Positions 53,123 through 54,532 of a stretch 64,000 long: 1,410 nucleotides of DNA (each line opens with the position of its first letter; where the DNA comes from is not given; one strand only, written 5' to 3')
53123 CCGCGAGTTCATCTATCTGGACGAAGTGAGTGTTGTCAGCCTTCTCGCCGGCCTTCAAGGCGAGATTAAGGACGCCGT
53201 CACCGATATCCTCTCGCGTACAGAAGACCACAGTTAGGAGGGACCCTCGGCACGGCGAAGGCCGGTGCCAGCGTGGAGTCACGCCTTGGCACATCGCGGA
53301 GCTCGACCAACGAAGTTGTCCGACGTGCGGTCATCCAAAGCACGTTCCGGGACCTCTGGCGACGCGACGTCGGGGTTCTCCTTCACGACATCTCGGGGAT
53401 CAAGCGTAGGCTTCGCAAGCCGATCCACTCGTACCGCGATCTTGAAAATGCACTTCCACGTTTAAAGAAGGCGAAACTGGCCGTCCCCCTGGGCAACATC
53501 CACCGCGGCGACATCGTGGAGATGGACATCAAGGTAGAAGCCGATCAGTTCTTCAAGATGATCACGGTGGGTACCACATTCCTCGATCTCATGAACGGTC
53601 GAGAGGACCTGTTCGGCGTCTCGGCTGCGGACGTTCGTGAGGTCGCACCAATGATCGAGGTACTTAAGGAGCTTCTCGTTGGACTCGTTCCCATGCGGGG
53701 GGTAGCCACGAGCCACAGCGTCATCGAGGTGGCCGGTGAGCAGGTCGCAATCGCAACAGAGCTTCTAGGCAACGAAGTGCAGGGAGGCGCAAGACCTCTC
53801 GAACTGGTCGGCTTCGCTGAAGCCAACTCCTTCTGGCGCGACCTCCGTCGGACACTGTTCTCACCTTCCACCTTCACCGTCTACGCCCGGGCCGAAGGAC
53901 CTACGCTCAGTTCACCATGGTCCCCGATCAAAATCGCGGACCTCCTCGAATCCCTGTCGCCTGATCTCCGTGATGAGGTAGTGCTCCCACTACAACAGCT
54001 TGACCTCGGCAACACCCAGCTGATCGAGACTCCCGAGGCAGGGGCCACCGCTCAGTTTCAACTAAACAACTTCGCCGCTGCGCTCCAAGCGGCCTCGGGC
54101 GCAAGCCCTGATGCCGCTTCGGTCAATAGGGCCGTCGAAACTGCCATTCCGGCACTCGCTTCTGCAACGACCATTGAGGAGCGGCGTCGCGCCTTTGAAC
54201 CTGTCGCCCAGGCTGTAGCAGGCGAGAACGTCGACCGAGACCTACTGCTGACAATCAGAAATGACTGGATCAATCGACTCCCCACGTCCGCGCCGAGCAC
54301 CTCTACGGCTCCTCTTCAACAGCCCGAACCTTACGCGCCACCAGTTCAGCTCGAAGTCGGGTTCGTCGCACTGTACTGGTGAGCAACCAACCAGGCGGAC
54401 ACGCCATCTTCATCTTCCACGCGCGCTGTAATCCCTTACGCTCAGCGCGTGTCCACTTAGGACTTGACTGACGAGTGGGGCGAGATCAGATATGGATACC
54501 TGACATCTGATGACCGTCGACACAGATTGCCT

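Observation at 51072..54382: Unassigned four-ORF module (hypothetical – classic AAA+ ATPase – small ORF – hypothetical) embedded as lower-GC cargo in the mobile island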

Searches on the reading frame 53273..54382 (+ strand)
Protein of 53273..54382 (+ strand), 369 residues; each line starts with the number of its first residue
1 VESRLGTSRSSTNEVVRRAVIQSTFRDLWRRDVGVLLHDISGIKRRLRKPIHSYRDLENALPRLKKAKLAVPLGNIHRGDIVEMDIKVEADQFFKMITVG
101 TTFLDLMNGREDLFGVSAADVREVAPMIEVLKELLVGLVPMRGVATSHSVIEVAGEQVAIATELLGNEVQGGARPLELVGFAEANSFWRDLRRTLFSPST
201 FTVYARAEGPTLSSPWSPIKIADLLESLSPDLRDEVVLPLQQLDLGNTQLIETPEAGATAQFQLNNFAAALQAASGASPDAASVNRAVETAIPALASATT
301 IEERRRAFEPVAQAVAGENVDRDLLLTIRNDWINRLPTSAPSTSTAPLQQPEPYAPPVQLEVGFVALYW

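Call 3: search_protein_families(library=pfam, proteins=[window:53273-54382:+], max_evalue=0.1)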
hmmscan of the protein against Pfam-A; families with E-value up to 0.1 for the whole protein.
window:53273-54382:+ (369 aa): 1 family
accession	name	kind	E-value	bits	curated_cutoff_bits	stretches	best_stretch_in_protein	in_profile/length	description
PF19952.5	DUF6414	-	2.8e-24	86.8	25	1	3-259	57-247/283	Domain of unknown function (DUF6414)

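Call 4: search_protein_families(library=padloc, proteins=[window:53273-54382:+], max_evalue=0.1)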
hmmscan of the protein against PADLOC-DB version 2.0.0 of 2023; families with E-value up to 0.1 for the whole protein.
window:53273-54382:+ (369 aa): 0 families

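Call 5: search_protein_families(library=ncbifam, proteins=[window:53273-54382:+], max_evalue=0.1)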
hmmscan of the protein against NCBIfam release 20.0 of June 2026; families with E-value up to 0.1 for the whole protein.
window:53273-54382:+ (369 aa): 0 families

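Call 10: find_homologous_proteins(query=window:53273-54382:+)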
Query window:53273-54382:+ (369 aa): 68 proteins with E <= 0.001 among 8000 candidates.
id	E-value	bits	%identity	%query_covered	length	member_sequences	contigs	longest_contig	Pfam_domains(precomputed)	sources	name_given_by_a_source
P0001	2.9e-231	785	98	100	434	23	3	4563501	PF19952.6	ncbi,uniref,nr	ncbi:DUF6414 family protein [Brachybacterium fresconis]|uniref:Uncharacterized protein n=1 Tax=Brach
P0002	1.5e-229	779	98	100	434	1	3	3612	PF19952.6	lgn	-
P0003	3.0e-219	745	93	100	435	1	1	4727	PF19952.6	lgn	-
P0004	1.5e-214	730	92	100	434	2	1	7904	PF19952.6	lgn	-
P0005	7.0e-214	728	92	100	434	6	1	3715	PF19952.6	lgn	-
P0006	3.6e-213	725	92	100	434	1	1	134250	PF19952.6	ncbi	-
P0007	6.2e-210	715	89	100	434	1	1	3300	PF19952.6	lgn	-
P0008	7.8e-206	701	88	100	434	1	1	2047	PF19952.6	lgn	-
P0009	1.2e-205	701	88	100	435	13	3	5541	PF19952.6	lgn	-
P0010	1.9e-198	677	85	100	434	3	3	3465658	PF19952.6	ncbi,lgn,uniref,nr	ncbi:DUF6414 family protein [Gulosibacter molinativorax]|uniref:Uncharacterized protein n=1 Tax=Gulo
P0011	1.9e-197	674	84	100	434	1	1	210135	PF19952.6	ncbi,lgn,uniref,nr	ncbi:DUF6414 family protein [Brevibacterium album]|uniref:DUF6414 family protein n=1 Tax=Brevibacter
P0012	4.7e-196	669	84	100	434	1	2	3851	PF19952.6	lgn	-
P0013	6.3e-196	669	83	100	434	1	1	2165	PF19952.6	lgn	-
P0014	1.2e-195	668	83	100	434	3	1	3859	PF19952.6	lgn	-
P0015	1.9e-194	664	83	100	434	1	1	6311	PF19952.6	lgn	-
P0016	7.8e-193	658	82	100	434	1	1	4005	PF19952.6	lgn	-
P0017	3.5e-191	653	82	100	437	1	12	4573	PF19952.6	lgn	-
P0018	3.3e-189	647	83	100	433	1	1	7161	PF19952.6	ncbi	-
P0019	4.5e-189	646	80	100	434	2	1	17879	PF19952.6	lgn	-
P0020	2.2e-188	644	80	100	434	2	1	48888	PF19952.6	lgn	-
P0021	9.0e-186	635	81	100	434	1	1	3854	PF19952.6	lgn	-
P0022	1.8e-180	618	78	100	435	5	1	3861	PF19952.6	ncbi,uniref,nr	ncbi:hypothetical protein [Nocardia seriolae]|uniref:DUF6414 family protein n=1 Tax=Nocardia seriola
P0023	1.1e-174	599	75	100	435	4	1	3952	PF19952.6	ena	-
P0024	3.7e-174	597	75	100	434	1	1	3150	PF19952.6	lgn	-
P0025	6.9e-169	580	73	99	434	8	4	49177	PF19952.6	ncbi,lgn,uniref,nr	ncbi:DUF6414 family protein [Dietzia cinnamea]|uniref:DUF6414 family protein n=1 Tax=Dietzia cinname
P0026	3.2e-165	568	72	100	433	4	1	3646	PF19952.6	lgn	-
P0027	2.9e-163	561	72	100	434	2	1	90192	PF19952.6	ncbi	ncbi:DUF6414 family protein [Nocardiopsis nanhaiensis]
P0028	1.2e-162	559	72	100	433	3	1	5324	PF19952.6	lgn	-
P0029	1.2e-160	553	70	100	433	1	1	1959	PF19952.6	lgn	-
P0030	3.5e-160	551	70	100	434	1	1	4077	PF19952.6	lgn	-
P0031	4.6e-156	538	69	100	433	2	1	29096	PF19952.6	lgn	-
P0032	2.1e-154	532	69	100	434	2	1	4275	PF19952.6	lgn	-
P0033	1.5e-148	513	66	97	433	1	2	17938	PF19952.6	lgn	-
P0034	1.8e-144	499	65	100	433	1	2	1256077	PF19952.6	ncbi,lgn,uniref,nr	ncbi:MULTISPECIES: DUF6414 family protein [unclassified Rhodococcus (in: high G+C Gram-positive bact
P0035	3.6e-127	443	57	99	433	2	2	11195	PF19952.6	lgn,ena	-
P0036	3.2e-126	439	57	99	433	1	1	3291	PF19952.6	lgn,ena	-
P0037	1.4e-119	418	54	100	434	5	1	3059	PF19952.6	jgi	jgi:hypothetical protein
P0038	1.0e-112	395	54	100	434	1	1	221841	PF19952.6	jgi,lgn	jgi:hypothetical protein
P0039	1.5e-108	381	62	82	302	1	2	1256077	PF19952.6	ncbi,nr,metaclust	ncbi:hypothetical protein ASG56_14105 [Rhodococcus sp. Leaf7]|nr:hypothetical protein ASG56_14105 [R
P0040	1.1e-97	346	48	100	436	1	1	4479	PF19952.6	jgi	jgi:hypothetical protein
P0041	2.8e-95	338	46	100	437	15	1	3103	PF19952.6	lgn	-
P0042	1.1e-94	336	49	100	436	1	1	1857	PF19952.6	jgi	jgi:hypothetical protein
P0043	4.5e-94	334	46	100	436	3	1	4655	PF19952.6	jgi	-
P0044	5.3e-94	333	47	100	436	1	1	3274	PF19952.6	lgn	-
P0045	6.6e-94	333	46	100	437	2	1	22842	PF19952.6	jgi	-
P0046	7.7e-94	333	49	100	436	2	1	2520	PF19952.6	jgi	jgi:hypothetical protein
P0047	2.5e-93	331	48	100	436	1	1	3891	PF19952.6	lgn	-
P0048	3.7e-92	327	45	100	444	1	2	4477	PF19952.6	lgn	-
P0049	6.9e-92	327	45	100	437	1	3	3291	PF19952.6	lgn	-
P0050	1.5e-91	325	48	100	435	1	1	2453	PF19952.6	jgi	jgi:hypothetical protein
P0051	4.1e-91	324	45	100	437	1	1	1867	PF19952.6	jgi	jgi:hypothetical protein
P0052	1.1e-89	319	46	96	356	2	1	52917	PF19952.6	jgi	jgi:hypothetical protein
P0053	3.3e-88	314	46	91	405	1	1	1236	PF19952.6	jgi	jgi:hypothetical protein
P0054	4.6e-88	314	48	91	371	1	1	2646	PF19952.6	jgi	jgi:hypothetical protein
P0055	2.8e-77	278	46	85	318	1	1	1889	PF19952.6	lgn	-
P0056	1.5e-75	273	46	84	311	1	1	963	PF19952.6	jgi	jgi:hypothetical protein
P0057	3.4e-66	242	59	53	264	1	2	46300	PF19952.6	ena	-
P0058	3.1e-55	206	34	100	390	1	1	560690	PF19952.6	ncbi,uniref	ncbi:hypothetical protein AB0J90_01200 [Micromonospora sp. NPDC049523]|uniref:DUF6414 family protein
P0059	6.0e-48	182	34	98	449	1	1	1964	PF19952.6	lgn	-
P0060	2.1e-46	177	41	63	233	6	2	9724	PF19952.6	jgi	jgi:hypothetical protein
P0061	5.7e-45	172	34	98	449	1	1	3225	PF19952.6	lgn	-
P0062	9.5e-45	172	32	100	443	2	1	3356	PF19952.6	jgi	-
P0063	2.6e-43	167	33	100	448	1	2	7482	PF19952.6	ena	-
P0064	1.0e-35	142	31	100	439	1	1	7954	PF19952.6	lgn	-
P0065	1.2e-35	142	30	100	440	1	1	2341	PF19952.6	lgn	-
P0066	2.9e-34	137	29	99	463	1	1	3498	PF19952.6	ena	-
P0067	6.3e-30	123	31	86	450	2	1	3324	PF19952.6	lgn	-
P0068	4.3e-14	71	33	48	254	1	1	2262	PF19952.6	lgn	-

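Call 12: find_encoding_contigs(protein=P0001, flank=10000, max_places=4)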
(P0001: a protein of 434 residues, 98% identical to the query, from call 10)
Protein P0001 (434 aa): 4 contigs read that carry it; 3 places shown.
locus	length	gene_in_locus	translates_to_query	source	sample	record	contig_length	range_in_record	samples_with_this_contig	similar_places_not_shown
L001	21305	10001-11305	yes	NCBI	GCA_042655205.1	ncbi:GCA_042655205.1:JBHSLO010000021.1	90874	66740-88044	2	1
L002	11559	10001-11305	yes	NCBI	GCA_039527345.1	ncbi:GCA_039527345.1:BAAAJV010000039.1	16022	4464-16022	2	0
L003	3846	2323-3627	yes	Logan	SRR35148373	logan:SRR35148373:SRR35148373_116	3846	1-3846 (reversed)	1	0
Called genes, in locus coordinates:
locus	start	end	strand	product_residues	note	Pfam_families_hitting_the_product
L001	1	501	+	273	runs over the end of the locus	PF01066:CDP-OH_P_transf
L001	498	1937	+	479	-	PF00925:GTP_cyclohydro2, PF01872:RibD_C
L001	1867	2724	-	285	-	PF03706:LPG_synthase_TM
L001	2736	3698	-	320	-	-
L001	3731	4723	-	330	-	PF20706:GT4-conflict, PF00534:Glycos_transf_1, PF13692:Glyco_trans_1_4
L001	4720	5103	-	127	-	PF01242:PTPS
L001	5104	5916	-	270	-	-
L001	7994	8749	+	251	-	-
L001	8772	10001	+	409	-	PF00004:AAA, PF17862:AAA_lid_3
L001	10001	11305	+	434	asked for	PF19952:DUF6414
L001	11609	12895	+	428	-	PF14690:Zn_ribbon_ISL3, PF13542:HTH_Tnp_ISL3 (weak), PF01610:DDE_Tnp_ISL3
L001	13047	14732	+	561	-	PF06527:TniQ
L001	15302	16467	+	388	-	PF01527:HTH_Tnp_1, PF13384:HTH_23 (faint), PF13551:HTH_29 (faint), PF13276:HTH_21, PF00665:rve, PF13683:rve_3, PF13333:rve_2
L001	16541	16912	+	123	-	-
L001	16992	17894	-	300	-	PF00126:HTH_1, PF03466:LysR_substrate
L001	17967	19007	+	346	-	PF03601:Cons_hypoth698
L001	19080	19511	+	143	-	PF00582:Usp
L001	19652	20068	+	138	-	-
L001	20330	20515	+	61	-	-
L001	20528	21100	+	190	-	PF08241:Methyltransf_11, PF13649:Methyltransf_25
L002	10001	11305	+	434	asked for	PF19952:DUF6414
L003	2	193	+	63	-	?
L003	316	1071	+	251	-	-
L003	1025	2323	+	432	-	PF00004:AAA, PF17862:AAA_lid_3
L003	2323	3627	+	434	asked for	PF19952:DUF6414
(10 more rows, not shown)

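Call 16: search_protein_families(library=padloc, proteins=[P0001], max_evalue=10)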
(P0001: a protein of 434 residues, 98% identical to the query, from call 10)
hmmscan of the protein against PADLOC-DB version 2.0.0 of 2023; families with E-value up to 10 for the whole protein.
P0001 (434 aa): 0 families

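Call 20: find_encoding_contigs(protein=P0010, flank=10000, max_places=2)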
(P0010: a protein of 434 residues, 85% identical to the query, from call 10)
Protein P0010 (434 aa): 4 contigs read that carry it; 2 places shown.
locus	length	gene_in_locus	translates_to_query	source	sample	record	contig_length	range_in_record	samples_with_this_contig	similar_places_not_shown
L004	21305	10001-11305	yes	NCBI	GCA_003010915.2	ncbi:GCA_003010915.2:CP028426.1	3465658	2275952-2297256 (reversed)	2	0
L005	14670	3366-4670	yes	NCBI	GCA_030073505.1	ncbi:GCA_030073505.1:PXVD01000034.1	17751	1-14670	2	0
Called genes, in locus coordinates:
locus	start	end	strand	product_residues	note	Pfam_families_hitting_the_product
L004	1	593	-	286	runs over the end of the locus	PF00005:ABC_tran, PF13304:AAA_21 (weak)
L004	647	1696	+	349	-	PF06081:ArAE_1, PF13515:FUSC_2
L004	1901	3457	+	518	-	PF05598:DUF772, PF01609:DDE_Tnp_1, PF13751:DDE_Tnp_1_6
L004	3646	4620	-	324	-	PF08240:ADH_N, PF00107:ADH_zinc_N, PF13602:ADH_zinc_N_2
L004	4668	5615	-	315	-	PF08240:ADH_N, PF13602:ADH_zinc_N_2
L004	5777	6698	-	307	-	PF13340:DUF4096, PF01609:DDE_Tnp_1, PF13586:DDE_Tnp_1_2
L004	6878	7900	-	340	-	-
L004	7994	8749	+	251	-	-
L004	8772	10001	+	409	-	PF00004:AAA, PF17862:AAA_lid_3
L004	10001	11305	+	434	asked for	PF19952:DUF6414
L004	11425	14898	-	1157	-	PF08751:TrwC, PF01443:Viral_helicase1 (faint), PF13245:AAA_19, PF13604:AAA_30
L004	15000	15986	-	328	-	PF08279:HTH_11, PF13280:WYL, PF25583:WCX (faint)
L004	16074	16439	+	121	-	PF00903:Glyoxalase, PF22677:Ble-like_N (weak)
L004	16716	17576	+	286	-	-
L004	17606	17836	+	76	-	-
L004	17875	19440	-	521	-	PF00239:Resolvase, PF07508:Recombinase, PF13408:Zn_ribbon_recom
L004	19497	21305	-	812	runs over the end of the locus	PF08751:TrwC, PF13245:AAA_19, PF13604:AAA_30, PF22232:TraI_hel_assoc_N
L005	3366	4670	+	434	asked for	PF19952:DUF6414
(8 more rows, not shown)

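Call 21: find_encoding_contigs(protein=P0034, flank=10000, max_places=2)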
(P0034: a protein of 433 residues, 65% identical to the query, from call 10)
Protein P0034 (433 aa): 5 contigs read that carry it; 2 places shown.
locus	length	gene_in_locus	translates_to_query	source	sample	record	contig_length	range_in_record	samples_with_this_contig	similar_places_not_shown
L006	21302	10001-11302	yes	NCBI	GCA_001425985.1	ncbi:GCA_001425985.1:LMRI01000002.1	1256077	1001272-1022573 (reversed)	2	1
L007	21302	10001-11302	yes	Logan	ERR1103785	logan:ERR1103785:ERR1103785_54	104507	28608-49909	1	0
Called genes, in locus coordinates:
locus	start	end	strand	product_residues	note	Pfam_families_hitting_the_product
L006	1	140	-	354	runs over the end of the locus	PF00175:NAD_binding_1 (faint), PF00111:Fer2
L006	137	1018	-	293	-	PF10118:Metal_hydrol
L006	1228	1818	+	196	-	PF27099:Rv1733c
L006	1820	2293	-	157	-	PF08502:LeuA_dimer (weak)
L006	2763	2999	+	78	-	-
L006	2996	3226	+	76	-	-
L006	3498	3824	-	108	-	-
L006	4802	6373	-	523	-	PF13676:TIR_2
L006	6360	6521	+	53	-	-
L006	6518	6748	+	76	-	-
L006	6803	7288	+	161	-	-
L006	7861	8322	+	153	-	-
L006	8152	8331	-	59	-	-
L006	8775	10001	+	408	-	PF00004:AAA, PF17862:AAA_lid_3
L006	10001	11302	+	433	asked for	PF19952:DUF6414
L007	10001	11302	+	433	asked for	PF19952:DUF6414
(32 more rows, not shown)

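Call 22: find_encoding_contigs(protein=P0038, flank=10000, max_places=2)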
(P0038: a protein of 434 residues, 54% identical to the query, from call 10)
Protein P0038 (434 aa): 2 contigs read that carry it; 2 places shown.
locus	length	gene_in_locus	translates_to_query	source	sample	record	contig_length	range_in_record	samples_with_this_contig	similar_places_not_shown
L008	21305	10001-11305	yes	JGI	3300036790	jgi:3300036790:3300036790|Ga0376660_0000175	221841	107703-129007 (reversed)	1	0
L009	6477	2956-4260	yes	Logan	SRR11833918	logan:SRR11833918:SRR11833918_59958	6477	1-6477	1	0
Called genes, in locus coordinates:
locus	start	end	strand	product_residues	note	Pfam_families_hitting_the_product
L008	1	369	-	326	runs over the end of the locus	PF00005:ABC_tran, PF13304:AAA_21 (weak), PF13732:DrrA1-3_C (weak)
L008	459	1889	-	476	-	PF00083:Sugar_tr (faint), PF07690:MFS_1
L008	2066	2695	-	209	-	PF00440:TetR_N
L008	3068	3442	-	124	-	PF22381:Staph_reg_Sar_Rot (weak), PF12802:MarR_2, PF01047:MarR, PF09339:HTH_IclR (weak), PF13601:HTH_34 (weak)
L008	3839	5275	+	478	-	PF07690:MFS_1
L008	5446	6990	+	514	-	PF01266:DAO (faint), PF13450:NAD_binding_8, PF01593:Amino_oxidase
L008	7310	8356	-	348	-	PF01381:HTH_3, PF13560:HTH_31, PF06114:Peptidase_M78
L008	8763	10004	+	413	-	PF00004:AAA, PF17862:AAA_lid_3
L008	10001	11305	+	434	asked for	PF19952:DUF6414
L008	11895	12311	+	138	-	-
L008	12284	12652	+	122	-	-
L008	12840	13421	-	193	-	PF02661:Fic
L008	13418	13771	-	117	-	PF02604:PhdYeFM_antitox (weak)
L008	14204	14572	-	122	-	PF04237:YjbR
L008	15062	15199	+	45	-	PF07927:HicA_toxin (weak)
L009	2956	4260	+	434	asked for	PF19952:DUF6414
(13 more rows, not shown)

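Call 23: find_encoding_contigs(protein=P0058, flank=10000, max_places=2)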
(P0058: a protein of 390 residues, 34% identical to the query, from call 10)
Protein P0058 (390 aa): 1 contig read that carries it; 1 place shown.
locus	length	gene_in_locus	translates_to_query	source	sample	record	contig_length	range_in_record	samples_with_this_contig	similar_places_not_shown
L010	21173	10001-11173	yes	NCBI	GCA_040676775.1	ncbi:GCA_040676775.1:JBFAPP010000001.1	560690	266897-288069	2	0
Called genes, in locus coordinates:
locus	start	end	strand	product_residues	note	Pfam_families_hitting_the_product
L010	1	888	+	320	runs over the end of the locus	PF00126:HTH_1, PF03466:LysR_substrate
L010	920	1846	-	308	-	-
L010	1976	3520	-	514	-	PF00501:AMP-binding, PF13193:AMP-binding_C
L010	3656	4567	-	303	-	PF04655:APH_6_hur, PF01636:APH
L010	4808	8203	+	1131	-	PF14498:Glyco_hyd_65N_2, PF07705:CARDB (faint), PF22124:Glyco_hydro_95_cat, PF21307:Glyco_hydro_95_C, PF10633:NPCBM_assoc, PF13385:Laminin_G_3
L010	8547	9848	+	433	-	PF05496:RuvB_N (faint), PF00004:AAA, PF17862:AAA_lid_3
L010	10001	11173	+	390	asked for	PF19952:DUF6414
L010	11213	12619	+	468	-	PF18862:ApeA_NTD1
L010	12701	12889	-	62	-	PF04149:DUF397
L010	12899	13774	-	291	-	PF01381:HTH_3 (weak), PF13560:HTH_31, PF19054:DUF5753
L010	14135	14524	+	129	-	-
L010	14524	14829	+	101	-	-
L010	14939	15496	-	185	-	-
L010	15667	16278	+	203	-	PF00440:TetR_N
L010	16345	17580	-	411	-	PF06772:LtrA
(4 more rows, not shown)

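Call 30: find_encoding_contigs(protein=P0063, flank=10000, max_places=2)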
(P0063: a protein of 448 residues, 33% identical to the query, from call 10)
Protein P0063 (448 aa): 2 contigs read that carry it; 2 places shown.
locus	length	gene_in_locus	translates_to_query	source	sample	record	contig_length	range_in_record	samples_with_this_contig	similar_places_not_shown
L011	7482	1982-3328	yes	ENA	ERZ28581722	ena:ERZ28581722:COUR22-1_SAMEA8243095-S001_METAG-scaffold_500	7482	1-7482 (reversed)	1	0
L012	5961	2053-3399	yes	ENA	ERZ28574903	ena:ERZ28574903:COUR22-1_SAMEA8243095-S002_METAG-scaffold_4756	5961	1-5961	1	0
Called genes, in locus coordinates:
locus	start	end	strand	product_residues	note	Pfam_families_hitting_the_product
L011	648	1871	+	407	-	PF00004:AAA, PF17862:AAA_lid_3 (weak)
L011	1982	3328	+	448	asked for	PF19952:DUF6414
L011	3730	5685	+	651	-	PF02463:SMC_N (weak), PF13175:AAA_15, PF13476:AAA_23, PF13514:AAA_27 (faint), PF13555:AAA_29 (weak), PF13304:AAA_21, PF13175:AAA_15 (weak)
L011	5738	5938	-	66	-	-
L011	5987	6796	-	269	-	-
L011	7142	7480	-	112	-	?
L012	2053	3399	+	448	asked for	PF19952:DUF6414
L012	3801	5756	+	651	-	PF02463:SMC_N (weak), PF13175:AAA_15, PF13476:AAA_23, PF13514:AAA_27 (faint), PF13555:AAA_29 (weak), PF13304:AAA_21, PF13175:AAA_15 (weak)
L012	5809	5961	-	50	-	?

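Call 31: find_encoding_contigs(protein=P0064, flank=10000, max_places=2)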
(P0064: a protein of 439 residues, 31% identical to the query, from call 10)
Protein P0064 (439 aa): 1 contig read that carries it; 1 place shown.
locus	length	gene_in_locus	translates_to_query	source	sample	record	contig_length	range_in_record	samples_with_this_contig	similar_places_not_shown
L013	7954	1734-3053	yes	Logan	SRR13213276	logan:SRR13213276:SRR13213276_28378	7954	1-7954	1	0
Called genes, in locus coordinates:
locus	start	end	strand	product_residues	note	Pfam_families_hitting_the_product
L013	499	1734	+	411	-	PF07728:AAA_5 (weak), PF00004:AAA, PF17862:AAA_lid_3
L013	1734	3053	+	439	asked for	PF19952:DUF6414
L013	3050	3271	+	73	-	-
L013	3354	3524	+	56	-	-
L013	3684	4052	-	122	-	-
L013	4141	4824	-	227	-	-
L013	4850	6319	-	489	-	PF24684:Vgb_lyase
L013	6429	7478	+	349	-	PF02016:Peptidase_S66, PF17676:Peptidase_S66C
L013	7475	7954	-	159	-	?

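Call 32: find_encoding_contigs(protein=P0066, flank=10000, max_places=2)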
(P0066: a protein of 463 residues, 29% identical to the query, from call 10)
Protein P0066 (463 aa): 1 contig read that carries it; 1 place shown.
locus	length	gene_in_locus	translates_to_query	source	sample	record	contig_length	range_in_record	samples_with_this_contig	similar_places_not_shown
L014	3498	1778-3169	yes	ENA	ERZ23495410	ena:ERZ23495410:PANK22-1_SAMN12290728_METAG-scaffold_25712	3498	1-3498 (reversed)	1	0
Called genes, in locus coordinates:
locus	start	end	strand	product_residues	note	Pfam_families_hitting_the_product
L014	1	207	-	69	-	?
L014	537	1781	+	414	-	PF05496:RuvB_N (weak), PF06068:TIP49 (weak), PF07728:AAA_5 (faint), PF00004:AAA, PF17862:AAA_lid_3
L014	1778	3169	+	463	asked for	PF19952:DUF6414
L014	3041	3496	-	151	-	?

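Call 33: find_encoding_contigs(protein=P0045, flank=10000, max_places=2)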
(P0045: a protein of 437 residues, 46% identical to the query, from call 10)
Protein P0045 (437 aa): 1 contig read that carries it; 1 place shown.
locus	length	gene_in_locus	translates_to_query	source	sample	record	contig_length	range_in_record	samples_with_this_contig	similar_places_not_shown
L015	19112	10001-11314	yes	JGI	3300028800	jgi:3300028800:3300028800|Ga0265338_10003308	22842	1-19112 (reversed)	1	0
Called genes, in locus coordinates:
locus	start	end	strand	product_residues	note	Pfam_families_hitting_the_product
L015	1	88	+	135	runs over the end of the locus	PF13581:HATPase_c_2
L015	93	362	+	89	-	-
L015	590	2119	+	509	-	PF12161:HsdM_N, PF02384:N6_Mtase, PF01170:UPF0020, PF20473:MmeI_Mtase (faint), PF07669:Eco57I (weak)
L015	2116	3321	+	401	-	PF01420:Methylase_S (weak)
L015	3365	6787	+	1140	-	PF13643:DUF4145 (weak), PF04313:HSDR_N (weak), PF04851:ResIII, PF00270:DEAD, PF18766:SWI2_SNF2, PF00271:Helicase_C (weak), PF08463:EcoEI_R_C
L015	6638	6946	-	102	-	-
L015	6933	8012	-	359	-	PF01381:HTH_3 (weak)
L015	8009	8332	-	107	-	-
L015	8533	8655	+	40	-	-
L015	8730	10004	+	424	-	PF00004:AAA, PF13191:AAA_16 (weak), PF17862:AAA_lid_3 (weak)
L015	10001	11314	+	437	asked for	PF19952:DUF6414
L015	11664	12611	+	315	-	-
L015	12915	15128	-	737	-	PF00239:Resolvase, PF07508:Recombinase (faint), PF13384:HTH_23 (faint), PF12728:HTH_17 (faint)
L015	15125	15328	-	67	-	-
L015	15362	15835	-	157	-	-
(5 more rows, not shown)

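Call 38: predict_structure(alignment_id=A2)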
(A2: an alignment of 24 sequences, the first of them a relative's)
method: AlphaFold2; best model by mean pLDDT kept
length: 434 residues; sequences in the alignment: 24
mean_pLDDT: 72.2   pTM: 0.59
mean pLDDT of the five models: 72.2, 72.1, 70.7, 67.5, 65.2
residues with pLDDT >= 90: 54; 70-90: 246; 50-70: 58; < 50: 76
segments of 3 or more residues with pLDDT < 50: 1-13, 50-74, 286-291, 305-319, 402-418
pLDDT, mean of each block of 10 residues (from residue 1): 39 67 84 69 57 32 31 53 77 77 68 84 90 88 90 84 79 73 70 75 86 90 90 85 90 80 86 85 60 54 47 36 80 87 84 86 76 88 80 79 32 37 90 89
secondary structure, 60 per line:
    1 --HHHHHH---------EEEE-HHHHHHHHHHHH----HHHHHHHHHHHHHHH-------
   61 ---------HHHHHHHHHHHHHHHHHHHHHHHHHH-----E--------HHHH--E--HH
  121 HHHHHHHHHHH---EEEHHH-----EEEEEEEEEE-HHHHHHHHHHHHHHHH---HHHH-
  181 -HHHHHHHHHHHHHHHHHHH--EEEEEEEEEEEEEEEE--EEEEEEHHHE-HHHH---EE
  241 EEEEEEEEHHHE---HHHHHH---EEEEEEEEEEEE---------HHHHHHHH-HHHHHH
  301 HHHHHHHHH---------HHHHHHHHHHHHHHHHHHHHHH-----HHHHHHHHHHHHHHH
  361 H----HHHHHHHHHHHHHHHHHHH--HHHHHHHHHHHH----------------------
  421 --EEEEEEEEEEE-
elements in order: H3-8 E18-21 H23-34 H39-53 H70-95 H110-113 H119-131 E135-137 E146-155 H157-172 H176-179 H182-200 E203-218 E221-226 H232-235 E239-248 H256-261 E265-276 H286-293 H295-309 H319-340 H346-361 H366-384 H387-398 E423-433
